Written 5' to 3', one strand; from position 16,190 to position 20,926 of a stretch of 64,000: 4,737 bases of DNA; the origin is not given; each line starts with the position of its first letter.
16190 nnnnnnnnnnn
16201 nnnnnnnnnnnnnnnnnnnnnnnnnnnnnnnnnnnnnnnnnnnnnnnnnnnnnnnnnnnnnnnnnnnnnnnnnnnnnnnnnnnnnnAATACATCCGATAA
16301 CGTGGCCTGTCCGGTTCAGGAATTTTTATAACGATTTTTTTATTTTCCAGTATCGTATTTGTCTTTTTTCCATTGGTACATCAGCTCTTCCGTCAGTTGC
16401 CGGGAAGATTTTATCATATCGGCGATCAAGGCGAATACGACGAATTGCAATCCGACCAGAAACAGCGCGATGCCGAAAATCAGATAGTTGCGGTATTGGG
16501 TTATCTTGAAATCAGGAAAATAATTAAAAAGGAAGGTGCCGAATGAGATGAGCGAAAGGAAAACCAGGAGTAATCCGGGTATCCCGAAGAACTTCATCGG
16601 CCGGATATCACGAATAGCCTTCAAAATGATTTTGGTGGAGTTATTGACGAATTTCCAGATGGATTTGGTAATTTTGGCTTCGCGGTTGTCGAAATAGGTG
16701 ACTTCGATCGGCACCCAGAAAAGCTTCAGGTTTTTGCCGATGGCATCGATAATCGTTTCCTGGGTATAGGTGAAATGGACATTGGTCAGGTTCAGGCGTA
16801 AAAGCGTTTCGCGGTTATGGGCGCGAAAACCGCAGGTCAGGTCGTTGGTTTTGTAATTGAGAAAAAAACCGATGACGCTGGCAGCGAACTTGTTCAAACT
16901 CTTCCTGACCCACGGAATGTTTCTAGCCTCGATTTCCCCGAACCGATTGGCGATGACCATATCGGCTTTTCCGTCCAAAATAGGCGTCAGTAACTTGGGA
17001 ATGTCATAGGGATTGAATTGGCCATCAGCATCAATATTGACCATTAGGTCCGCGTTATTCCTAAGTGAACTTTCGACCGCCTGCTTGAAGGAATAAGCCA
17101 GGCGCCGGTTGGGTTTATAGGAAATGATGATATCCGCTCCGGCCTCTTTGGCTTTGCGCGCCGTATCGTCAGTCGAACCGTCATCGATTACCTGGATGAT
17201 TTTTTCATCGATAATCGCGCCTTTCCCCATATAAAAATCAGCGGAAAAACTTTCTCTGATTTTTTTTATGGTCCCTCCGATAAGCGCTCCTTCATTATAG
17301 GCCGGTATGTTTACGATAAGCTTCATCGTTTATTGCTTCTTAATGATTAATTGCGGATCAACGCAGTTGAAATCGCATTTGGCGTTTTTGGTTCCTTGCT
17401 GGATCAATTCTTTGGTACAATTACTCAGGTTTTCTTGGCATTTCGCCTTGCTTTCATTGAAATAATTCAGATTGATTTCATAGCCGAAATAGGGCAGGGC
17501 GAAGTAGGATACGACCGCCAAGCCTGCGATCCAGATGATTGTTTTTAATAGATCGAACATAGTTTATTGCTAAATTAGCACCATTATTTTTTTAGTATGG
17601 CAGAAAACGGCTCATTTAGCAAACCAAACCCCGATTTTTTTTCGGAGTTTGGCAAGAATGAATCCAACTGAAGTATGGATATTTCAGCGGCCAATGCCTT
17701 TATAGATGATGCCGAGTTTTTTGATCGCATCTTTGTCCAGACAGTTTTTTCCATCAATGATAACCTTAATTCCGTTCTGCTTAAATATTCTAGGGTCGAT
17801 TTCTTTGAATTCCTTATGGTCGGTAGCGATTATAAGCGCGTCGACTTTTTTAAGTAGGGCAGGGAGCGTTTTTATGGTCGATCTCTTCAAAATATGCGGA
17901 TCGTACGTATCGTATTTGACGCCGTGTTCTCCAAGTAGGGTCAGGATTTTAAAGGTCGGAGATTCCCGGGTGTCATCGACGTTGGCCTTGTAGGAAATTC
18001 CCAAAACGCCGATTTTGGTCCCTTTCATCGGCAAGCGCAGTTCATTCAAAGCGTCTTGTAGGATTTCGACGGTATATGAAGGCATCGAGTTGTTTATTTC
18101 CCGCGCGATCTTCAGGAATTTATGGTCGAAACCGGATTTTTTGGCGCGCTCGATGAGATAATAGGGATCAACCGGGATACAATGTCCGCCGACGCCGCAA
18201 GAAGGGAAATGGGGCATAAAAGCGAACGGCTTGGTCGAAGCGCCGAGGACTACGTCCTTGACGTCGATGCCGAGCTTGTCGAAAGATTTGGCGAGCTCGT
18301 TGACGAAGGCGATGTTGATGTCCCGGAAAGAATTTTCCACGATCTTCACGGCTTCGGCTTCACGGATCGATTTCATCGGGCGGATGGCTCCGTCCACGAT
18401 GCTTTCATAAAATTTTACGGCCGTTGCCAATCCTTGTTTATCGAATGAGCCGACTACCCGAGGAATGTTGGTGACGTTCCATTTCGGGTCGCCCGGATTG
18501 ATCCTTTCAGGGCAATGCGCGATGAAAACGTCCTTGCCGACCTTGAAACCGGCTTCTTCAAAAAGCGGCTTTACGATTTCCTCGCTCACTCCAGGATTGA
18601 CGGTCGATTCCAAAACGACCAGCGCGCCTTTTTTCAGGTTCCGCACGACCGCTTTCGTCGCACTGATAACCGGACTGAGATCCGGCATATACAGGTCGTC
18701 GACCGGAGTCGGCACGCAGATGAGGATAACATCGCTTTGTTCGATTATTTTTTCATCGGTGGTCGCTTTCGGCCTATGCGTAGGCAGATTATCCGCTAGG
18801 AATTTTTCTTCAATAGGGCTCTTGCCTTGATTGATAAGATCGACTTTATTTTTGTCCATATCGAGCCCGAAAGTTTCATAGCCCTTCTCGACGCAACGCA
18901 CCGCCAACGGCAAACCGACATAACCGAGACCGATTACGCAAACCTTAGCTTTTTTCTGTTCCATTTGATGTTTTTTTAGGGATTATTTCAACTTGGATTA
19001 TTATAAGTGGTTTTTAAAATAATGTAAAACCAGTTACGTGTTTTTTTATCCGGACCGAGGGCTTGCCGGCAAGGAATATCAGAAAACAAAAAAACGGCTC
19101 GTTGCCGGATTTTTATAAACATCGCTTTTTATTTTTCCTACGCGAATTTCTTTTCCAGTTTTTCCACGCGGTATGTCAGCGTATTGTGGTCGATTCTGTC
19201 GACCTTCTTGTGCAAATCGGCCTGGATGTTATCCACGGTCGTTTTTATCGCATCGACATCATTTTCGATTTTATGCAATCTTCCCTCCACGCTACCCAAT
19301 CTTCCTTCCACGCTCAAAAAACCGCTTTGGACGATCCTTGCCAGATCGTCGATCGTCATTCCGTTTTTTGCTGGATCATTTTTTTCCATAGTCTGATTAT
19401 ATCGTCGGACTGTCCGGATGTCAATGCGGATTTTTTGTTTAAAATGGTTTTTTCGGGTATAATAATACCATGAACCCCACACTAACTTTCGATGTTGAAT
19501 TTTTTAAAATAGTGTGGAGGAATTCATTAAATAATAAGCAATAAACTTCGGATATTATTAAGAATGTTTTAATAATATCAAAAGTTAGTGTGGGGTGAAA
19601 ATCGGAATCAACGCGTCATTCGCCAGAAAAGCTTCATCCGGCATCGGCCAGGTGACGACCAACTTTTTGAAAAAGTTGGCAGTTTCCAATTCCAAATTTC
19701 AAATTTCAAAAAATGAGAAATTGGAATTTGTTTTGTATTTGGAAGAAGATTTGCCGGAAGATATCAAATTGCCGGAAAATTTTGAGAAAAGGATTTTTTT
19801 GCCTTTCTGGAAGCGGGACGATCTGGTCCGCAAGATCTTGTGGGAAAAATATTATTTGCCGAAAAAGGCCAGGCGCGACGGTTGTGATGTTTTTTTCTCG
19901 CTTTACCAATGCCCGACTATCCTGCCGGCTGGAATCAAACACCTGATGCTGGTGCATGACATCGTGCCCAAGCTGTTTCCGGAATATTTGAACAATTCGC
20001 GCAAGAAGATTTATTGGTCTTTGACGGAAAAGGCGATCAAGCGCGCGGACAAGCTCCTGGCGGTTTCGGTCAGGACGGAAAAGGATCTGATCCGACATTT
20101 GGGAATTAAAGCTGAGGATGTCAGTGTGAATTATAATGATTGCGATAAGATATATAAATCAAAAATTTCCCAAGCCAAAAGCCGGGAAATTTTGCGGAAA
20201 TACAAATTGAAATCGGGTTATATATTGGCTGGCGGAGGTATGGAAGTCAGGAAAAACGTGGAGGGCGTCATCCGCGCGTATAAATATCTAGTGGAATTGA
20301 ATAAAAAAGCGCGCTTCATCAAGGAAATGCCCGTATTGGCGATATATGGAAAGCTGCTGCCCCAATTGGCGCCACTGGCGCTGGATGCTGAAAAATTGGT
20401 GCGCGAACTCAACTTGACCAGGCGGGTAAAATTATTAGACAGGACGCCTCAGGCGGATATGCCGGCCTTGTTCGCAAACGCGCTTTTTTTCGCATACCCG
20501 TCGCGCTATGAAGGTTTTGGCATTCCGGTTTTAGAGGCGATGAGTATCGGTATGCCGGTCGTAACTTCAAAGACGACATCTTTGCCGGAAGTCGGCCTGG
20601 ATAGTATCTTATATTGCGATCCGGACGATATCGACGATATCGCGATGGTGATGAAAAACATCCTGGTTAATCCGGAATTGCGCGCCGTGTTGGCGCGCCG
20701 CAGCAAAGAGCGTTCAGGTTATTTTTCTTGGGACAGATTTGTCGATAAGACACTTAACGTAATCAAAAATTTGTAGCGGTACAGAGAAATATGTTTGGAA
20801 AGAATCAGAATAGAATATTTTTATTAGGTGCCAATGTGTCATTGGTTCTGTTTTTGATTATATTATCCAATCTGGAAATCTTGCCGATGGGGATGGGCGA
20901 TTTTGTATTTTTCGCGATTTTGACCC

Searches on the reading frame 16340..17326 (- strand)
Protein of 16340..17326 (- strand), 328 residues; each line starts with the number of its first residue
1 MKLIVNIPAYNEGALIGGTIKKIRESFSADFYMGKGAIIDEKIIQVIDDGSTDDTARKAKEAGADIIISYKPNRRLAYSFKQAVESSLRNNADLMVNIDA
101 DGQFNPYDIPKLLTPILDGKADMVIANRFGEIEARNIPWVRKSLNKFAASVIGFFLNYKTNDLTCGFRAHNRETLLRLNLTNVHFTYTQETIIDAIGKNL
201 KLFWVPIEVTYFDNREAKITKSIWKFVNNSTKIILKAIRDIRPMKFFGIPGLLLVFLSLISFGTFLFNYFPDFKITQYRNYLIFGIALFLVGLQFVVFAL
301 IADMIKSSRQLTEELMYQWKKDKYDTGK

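Call 3: search_protein_families(library=pfam, proteins=[window:16340-17326:-], max_evalue=0.1)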
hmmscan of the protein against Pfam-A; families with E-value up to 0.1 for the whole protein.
window:16340-17326:- (328 aa): 4 families
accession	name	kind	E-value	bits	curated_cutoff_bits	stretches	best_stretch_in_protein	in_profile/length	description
PF00535.33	Glycos_transf_2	-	4.7e-18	66.1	23.3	1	6-174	3-163/168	Glycosyl transferase family 2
PF14093.11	DUF4271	-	0.029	14.7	29.7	1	217-308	21-115/206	Domain of unknown function (DUF4271)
PF24282.1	DUF7470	-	0.085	13.2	27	0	284-307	32-55/58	Family of unknown function (DUF7470)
PF05101.18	VirB3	-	0.099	13.4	23.9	0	242-300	11-52/84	Type IV secretory pathway, VirB3-like protein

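Call 28: find_related_loci(query=window:16340-17326:-, collection=genome_contigs, flank=10000)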
Query window:16340-17326:- (328 aa) in genome_contigs; peptide patterns used: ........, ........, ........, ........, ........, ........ (x = any residue, [..] = any of these).
192 stretches matched a pattern; 142 encode a relative of the query (tblastn E <= 1e-3); the best 80 are kept; 79 distinct loci.
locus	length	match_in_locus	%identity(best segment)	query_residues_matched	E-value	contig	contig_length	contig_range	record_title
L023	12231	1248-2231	93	1-328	0e+0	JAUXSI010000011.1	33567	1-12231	MAG: Candidatus Moraniibacteriota bacterium isolate C12_metabat.bin.56 C12_k141_652159, whole genome shotgun sequence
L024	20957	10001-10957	86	1-319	0e+0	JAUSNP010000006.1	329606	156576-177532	MAG: Candidatus Moraniibacteriota bacterium isolate E19_metabat.bin.91 E19_k141_503813, whole genome shotgun sequence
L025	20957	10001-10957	85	1-319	0e+0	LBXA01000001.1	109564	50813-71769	MAG: Candidatus Moranbacteria bacterium GW2011_GWA2_39_41 UT50_C0001, whole genome shotgun sequence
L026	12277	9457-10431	80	1-324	2e-179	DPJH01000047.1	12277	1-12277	MAG TPA_asm: Candidatus Moraniibacteriota bacterium isolate UBA8518 contig_347813, whole genome shotgun sequence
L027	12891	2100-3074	77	1-324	2e-174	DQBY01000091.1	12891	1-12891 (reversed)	MAG TPA_asm: Candidatus Moraniibacteriota bacterium isolate UBA11098 contig_274927, whole genome shotgun sequence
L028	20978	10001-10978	76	1-325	8e-167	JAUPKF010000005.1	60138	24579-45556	MAG: Patescibacteria group bacterium isolate erpe_2018_pw_0hr_WHONDRS-PP48-000085_A_bin.1 scaffold_21, whole genome shot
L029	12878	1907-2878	74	1-324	4e-159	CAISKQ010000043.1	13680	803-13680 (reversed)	uncultured bacterium isolate LJ_bin-4100 genome assembly, contig: bin-4100:43/67, whole genome shotgun sequence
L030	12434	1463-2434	73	1-324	1e-157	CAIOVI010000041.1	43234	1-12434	uncultured bacterium isolate MJ110830A_bin-153 genome assembly, contig: bin-153:41/63, whole genome shotgun sequence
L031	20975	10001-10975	70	1-325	7e-156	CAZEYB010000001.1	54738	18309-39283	MAG TPA_asm: uncultured Bdellovibrionales bacterium isolate binchicken_co387_13 genome assembly, contig: NODE_218_length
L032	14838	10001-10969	72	1-323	2e-154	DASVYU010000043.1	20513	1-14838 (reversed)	MAG TPA_asm: Patescibacteria group bacterium isolate SMAG_U2610 k141_328546, whole genome shotgun sequence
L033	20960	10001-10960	70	1-319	4e-148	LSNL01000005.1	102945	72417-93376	MAG: Parcubacteria group bacterium M10-OD1-1 Contig8630, whole genome shotgun sequence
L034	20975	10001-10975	67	1-324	2e-147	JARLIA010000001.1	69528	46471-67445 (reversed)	MAG: Candidatus Paceibacterota bacterium isolate MAG_BA90 MetaBAT2_Bin_90_Anoxic_k141_242303, whole genome shotgun seque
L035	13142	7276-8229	71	1-317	4e-144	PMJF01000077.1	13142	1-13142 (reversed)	MAG: Candidatus Moraniibacteriota bacterium isolate fen_1326 73.20120600_E3D.118_contig_38270, whole genome shotgun sequ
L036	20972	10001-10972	65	1-325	1e-138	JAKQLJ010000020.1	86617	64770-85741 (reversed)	MAG: bacterium isolate USDV_maxbin.175 k141_36949, whole genome shotgun sequence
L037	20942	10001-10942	65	1-324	1e-137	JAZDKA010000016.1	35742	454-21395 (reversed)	MAG: Patescibacteria group bacterium isolate MEGAHIT-group-0.51 k141_10902050, whole genome shotgun sequence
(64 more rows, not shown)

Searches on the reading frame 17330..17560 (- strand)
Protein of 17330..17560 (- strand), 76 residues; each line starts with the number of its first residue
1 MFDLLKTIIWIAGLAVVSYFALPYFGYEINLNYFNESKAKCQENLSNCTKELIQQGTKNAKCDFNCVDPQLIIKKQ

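Call 3: search_protein_families(library=pfam, proteins=[window:17330-17560:-], max_evalue=0.1)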
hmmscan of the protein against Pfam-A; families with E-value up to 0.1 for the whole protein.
window:17330-17560:- (76 aa): 1 family
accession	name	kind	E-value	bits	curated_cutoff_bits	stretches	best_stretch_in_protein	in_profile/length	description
PF09188.15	DUF1951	-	0.054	13.8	24.4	1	16-54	96-134/137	Domain of unknown function (DUF1951)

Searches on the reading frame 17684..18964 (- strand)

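Call 3: search_protein_families(library=pfam, proteins=[window:17684-18964:-], max_evalue=0.1)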
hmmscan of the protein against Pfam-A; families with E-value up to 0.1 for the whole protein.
window:17684-18964:- (426 aa): 9 families
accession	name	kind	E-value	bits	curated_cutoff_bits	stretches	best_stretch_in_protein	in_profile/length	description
PF03721.20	UDPG_MGDP_dh_N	-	2.1e-43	148.6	27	1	7-178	2-179/187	UDP-glucose/GDP-mannose dehydrogenase family, NAD binding domain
PF00984.24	UDPG_MGDP_dh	-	3.6e-29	101.1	25.4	1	201-292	1-93/94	UDP-glucose/GDP-mannose dehydrogenase family, central domain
PF03720.21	UDPG_MGDP_dh_C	-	1.7e-23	83.3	30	1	319-411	1-103/103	UDP-glucose/GDP-mannose dehydrogenase family, UDP binding domain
PF03446.21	NAD_binding_2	-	4.1e-10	40.3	21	1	7-134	1-107/161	NAD binding domain of 6-phosphogluconate dehydrogenase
PF01210.29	NAD_Gly3P_dh_N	-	9.8e-06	26.1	23.1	1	7-114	1-106/158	NAD-dependent glycerol-3-phosphate dehydrogenase N-terminus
PF03807.23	F420_oxidored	-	0.00022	22.2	21.6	1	7-88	1-71/94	NADP oxidoreductase coenzyme F420-dependent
PF02558.23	ApbA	-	0.00022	21.3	22.2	1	8-107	1-97/150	Ketopantoate reductase PanE/ApbA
PF01118.30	Semialdhyde_dh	-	0.0013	19.5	26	0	336-402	23-94/121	Semialdehyde dehydrogenase, NAD binding domain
PF01262.27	AlaDh_PNT_C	-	0.0096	15.8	23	1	4-117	27-126/214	Alanine dehydrogenase/PNT, C-terminal domain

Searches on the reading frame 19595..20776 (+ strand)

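Call 69: search_protein_families(library=pfam, proteins=[window:19595-20776:+], max_evalue=0.001)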
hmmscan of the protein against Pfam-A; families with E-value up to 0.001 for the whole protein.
window:19595-20776:+ (393 aa): 5 families
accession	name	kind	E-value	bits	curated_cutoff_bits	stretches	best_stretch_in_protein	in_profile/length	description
PF00534.26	Glycos_transf_1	-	1.6e-23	83.5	26.4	1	206-372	14-171/172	Glycosyl transferases group 1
PF13692.12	Glyco_trans_1_4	-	3.3e-17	63.5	27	1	210-357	4-140/142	Glycosyl transferases group 1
PF13439.12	Glyco_transf_4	-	7.4e-10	39.5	28.5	1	65-181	42-164/170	Glycosyltransferase Family 4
PF13524.12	Glyco_trans_1_2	-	6.4e-07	29.8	25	1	277-374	28-129/144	Glycosyl transferase-like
PF20706.3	GT4-conflict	-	5.6e-06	26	26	1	210-328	200-314/385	Family 4 Glycosyltransferase in conflict systems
